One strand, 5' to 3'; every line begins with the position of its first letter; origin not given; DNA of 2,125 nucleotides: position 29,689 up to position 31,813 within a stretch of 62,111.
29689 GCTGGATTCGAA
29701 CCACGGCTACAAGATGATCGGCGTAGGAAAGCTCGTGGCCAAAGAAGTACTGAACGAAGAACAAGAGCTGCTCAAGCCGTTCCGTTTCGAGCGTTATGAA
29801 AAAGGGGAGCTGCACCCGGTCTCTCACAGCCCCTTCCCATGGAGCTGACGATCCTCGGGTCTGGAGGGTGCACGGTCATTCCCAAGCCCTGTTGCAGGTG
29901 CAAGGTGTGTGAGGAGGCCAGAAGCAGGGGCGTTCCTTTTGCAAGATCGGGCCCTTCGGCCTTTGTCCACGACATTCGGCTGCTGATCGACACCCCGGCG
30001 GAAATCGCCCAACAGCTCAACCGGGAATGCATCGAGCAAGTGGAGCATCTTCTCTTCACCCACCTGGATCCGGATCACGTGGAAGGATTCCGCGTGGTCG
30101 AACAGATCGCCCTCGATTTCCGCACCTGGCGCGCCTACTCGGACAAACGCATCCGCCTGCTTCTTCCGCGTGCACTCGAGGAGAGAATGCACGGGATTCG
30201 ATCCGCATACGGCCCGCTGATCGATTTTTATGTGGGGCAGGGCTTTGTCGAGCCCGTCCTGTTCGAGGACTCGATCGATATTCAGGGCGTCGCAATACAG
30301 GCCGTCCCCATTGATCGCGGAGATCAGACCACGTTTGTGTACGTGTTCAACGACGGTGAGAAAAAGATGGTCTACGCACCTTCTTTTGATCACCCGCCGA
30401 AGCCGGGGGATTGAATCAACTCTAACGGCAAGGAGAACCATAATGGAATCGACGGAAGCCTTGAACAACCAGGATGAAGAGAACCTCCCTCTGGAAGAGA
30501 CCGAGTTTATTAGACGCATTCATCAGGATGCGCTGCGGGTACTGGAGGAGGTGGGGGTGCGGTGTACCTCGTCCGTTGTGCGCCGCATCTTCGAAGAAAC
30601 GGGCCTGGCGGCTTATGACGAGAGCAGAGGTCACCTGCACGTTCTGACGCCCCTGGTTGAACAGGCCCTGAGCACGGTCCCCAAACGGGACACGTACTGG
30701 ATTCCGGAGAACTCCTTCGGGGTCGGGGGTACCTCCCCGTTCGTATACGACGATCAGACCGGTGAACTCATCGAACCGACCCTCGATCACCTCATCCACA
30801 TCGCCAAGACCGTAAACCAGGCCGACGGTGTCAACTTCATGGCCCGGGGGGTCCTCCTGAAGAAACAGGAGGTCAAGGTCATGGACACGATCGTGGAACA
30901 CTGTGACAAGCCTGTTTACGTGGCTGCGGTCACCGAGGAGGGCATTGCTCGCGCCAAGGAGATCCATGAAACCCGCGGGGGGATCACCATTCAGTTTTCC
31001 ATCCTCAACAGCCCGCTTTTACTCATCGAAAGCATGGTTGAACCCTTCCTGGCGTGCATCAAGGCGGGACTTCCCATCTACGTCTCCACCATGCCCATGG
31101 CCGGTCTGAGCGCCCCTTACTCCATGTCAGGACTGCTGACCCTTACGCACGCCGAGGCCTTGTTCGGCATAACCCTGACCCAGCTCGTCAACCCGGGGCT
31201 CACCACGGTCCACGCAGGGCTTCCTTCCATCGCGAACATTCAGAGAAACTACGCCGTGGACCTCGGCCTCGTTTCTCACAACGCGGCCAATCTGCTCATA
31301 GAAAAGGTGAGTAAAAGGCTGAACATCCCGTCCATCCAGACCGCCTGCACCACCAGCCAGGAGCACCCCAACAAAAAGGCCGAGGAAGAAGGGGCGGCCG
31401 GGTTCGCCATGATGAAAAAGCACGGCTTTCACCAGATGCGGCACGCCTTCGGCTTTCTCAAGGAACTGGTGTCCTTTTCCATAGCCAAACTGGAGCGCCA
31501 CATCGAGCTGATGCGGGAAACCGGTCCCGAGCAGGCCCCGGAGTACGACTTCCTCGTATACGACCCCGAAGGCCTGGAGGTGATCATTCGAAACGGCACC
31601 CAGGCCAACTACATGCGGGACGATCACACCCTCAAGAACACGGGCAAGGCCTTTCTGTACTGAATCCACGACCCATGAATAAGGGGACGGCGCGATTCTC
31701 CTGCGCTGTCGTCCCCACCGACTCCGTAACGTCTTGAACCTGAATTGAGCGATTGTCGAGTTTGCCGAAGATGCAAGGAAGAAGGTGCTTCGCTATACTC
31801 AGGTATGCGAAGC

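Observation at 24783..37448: MarR-headed same-strand cluster of nitrogen/amide-handling enzymes with no pathway I can assign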

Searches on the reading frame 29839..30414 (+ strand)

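Call 4: search_protein_families(library=pfam, proteins=[window:29839-30414:+], max_evalue=0.01)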
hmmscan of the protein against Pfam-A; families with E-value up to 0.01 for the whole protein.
window:29839-30414:+ (191 aa): 1 family
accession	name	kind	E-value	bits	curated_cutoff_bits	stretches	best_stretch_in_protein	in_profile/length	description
PF12706.13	Lactamase_B_2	-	1.1e-06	28.8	27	1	47-183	2-143/200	Beta-lactamase superfamily domain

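Call 5: search_protein_families(library=ncbifam, proteins=[window:29839-30414:+], max_evalue=0.01)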
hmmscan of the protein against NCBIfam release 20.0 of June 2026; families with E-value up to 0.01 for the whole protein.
window:29839-30414:+ (191 aa): 4 families
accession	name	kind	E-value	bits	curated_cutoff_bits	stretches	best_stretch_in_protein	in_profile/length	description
NF038231.1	MBL_Geo_Pelo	equivalog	6.2e-18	65.3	360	1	3-171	2-162/250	GPMC system MBL fold metallohydrolase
NF002553.0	PRK02113.1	equivalog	2.5e-10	40.2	386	1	1-105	1-103/252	MBL fold metallo-hydrolase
TIGR03307.1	PhnP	equivalog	6.8e-10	38.7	272.25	1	1-84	1-83/249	phosphonate metabolism protein PhnP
NF058524.1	6A-MBL_enzyme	equivalog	0.0011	18.1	220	1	50-85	38-74/346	anti-phage 6A-MBL system MBL-fold protein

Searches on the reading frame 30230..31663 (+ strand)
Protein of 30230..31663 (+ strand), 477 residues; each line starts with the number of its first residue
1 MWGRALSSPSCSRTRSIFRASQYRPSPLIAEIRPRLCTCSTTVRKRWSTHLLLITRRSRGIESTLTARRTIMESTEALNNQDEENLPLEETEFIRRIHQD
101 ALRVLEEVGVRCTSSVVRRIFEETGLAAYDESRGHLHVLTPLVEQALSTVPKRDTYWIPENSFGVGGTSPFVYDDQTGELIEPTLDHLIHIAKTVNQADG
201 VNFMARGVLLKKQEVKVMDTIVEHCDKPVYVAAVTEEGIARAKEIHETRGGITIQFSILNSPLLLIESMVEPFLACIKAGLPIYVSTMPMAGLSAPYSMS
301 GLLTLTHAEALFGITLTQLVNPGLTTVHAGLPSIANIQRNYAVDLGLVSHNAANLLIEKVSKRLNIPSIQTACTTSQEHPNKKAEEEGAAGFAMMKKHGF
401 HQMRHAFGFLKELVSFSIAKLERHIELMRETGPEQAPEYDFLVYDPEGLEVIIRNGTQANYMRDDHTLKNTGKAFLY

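Call 4: search_protein_families(library=pfam, proteins=[window:30230-31663:+], max_evalue=0.01)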
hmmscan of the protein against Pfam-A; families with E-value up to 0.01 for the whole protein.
window:30230-31663:+ (477 aa): 1 family
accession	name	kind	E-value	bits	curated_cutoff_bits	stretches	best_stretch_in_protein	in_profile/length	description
PF06253.16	MTTB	-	1.5e-31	109.5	25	1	68-475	14-438/500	Trimethylamine methyltransferase (MTTB)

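Call 5: search_protein_families(library=ncbifam, proteins=[window:30230-31663:+], max_evalue=0.01)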
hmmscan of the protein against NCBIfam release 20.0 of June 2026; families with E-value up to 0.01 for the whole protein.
window:30230-31663:+ (477 aa): 1 family
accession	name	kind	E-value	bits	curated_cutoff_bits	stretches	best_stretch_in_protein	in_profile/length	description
TIGR02369.2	trimeth_pyl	equivalog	2e-23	82.6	525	1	93-342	10-283/469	[trimethylamine--corrinoid protein] Co-methyltransferase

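Call 45: find_homologous_proteins(query=window:30443-31663:+, max_evalue=1e-20)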
Query window:30443-31663:+ (406 aa): 790 proteins with E <= 1e-20 among 8000 candidates; the best 120 are listed.
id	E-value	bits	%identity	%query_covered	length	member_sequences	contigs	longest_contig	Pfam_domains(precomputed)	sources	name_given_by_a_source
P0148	1.2e-268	909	100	100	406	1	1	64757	PF06253.17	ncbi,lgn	-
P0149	4.3e-244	828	90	100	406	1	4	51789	PF06253.17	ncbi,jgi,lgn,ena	jgi:trimethylamine---corrinoid protein Co-methyltransferase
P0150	1.4e-243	826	90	100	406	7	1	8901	PF06253.17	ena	-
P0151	7.6e-238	807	88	100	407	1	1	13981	PF06253.17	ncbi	-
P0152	1.1e-234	797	86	100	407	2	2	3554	PF06253.17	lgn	-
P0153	2.2e-233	792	86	100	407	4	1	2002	PF06253.17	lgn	-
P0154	3.2e-232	789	88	96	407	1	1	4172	PF06253.17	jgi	jgi:trimethylamine---corrinoid protein Co-methyltransferase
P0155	1.6e-228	776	84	100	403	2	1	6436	PF06253.17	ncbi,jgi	-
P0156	7.2e-222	755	81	100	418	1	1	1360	PF06253.17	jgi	jgi:trimethylamine:corrinoid methyltransferase-like protein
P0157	3.3e-220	749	82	97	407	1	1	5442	PF06253.17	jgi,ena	-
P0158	3.8e-220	749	81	100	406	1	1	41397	PF06253.17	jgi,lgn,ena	-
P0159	1.9e-219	747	80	100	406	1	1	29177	PF06253.17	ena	-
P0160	3.5e-219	746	80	100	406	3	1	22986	PF06253.17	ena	-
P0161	1.3e-218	744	80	100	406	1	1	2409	PF06253.17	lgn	-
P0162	4.7e-217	739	79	100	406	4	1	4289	PF06253.17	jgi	jgi:trimethylamine---corrinoid protein Co-methyltransferase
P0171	1.2e-209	714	78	97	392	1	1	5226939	PF06253.17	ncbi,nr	ncbi:MAG: trimethylamine methyltransferase family protein [Deltaproteobacteria bacterium]|nr:trimeth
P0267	5.2e-202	689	76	96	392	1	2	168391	PF06253.17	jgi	jgi:trimethylamine:corrinoid methyltransferase-like protein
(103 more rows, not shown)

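Call 46: find_encoding_contigs(protein=P0171, flank=10000, max_places=1)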
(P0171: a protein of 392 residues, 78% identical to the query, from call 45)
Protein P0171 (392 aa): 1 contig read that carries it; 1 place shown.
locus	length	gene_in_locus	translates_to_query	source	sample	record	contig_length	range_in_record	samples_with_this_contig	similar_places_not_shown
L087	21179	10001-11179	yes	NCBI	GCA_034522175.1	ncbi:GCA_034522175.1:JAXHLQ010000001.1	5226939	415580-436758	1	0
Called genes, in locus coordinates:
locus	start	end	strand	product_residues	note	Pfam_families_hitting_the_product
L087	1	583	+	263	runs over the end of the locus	PF02698:DUF218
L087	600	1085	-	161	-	PF01656:CbiA, PF06564:CBP_BcsQ (weak), PF09140:MipZ (faint), PF10609:ParA (weak), PF13614:AAA_31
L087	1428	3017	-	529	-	PF00528:BPD_transp_1, PF04069:OpuAC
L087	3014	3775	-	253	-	PF00005:ABC_tran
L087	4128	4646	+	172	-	PF13463:HTH_27 (faint), PF22381:Staph_reg_Sar_Rot, PF01047:MarR, PF12802:MarR_2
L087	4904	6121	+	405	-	PF06253:MTTB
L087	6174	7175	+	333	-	PF13522:GATase_6 (weak), PF13537:GATase_7, PF00733:Asn_synthase, PF02540:NAD_synthase (weak)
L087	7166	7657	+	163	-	PF00733:Asn_synthase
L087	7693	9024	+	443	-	PF01266:DAO, PF13450:NAD_binding_8 (faint)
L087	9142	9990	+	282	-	PF12706:Lactamase_B_2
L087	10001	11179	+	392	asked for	PF06253:MTTB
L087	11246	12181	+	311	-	PF00795:CN_hydrolase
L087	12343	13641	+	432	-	PF02310:B12-binding, PF04055:Radical_SAM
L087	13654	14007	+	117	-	-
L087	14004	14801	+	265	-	PF08541:ACP_syn_III_C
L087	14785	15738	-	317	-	PF00109:ketoacyl-synt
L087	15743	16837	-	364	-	PF00109:ketoacyl-synt, PF08545:ACP_syn_III (faint), PF02801:Ketoacyl-synt_C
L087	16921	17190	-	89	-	-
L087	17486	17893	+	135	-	-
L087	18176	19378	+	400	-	PF10263:SprT-like, PF10979:DUF2786, PF23771:DUF7168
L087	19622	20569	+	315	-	PF02729:OTCace_N, PF00185:OTCace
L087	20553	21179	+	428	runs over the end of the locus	PF07969:Amidohydro_3 (weak), PF12890:DHOase, PF01979:Amidohydro_1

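Call 47: find_encoding_contigs(protein=P0267, flank=10000, max_places=1)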
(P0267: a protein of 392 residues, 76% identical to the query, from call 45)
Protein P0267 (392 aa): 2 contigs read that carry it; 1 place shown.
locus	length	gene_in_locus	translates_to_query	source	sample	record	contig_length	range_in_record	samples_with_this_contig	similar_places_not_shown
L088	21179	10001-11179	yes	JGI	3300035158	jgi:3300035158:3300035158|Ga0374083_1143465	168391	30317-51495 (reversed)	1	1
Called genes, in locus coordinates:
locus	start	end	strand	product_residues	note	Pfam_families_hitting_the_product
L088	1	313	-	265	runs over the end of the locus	-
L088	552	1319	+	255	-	PF20260:PUA_4, PF04452:Methyltrans_RNA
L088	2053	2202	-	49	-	-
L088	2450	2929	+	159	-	PF13412:HTH_24 (faint), PF13463:HTH_27 (faint), PF22381:Staph_reg_Sar_Rot, PF01978:TrmB (weak), PF22166:WHD_ArnR1 (faint), PF01047:MarR, PF12802:MarR_2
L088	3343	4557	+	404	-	PF06253:MTTB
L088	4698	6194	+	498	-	PF13522:GATase_6, PF13537:GATase_7, PF00733:Asn_synthase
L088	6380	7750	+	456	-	PF13522:GATase_6, PF13537:GATase_7, PF00733:Asn_synthase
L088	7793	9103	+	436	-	PF01266:DAO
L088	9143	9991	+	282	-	PF12706:Lactamase_B_2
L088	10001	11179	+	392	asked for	PF06253:MTTB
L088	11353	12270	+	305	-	PF00795:CN_hydrolase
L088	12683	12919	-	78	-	-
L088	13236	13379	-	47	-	-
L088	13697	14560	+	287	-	PF01963:TraB_PrgY_gumN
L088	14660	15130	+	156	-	PF07238:PilZ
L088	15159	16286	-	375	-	PF10263:SprT-like, PF10979:DUF2786, PF23771:DUF7168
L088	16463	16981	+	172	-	PF00258:Flavodoxin_1 (weak), PF12724:Flavodoxin_5, PF03358:FMN_red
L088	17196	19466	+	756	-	PF00989:PAS, PF08448:PAS_4, PF08447:PAS_3, PF13426:PAS_9, PF08448:PAS_4, PF13426:PAS_9, PF02518:HATPase_c, PF00072:Response_reg, +1 more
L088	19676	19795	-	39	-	-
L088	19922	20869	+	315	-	PF03749:SfsA, PF01986:DUF123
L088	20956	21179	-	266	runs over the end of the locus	PF13507:GATase_5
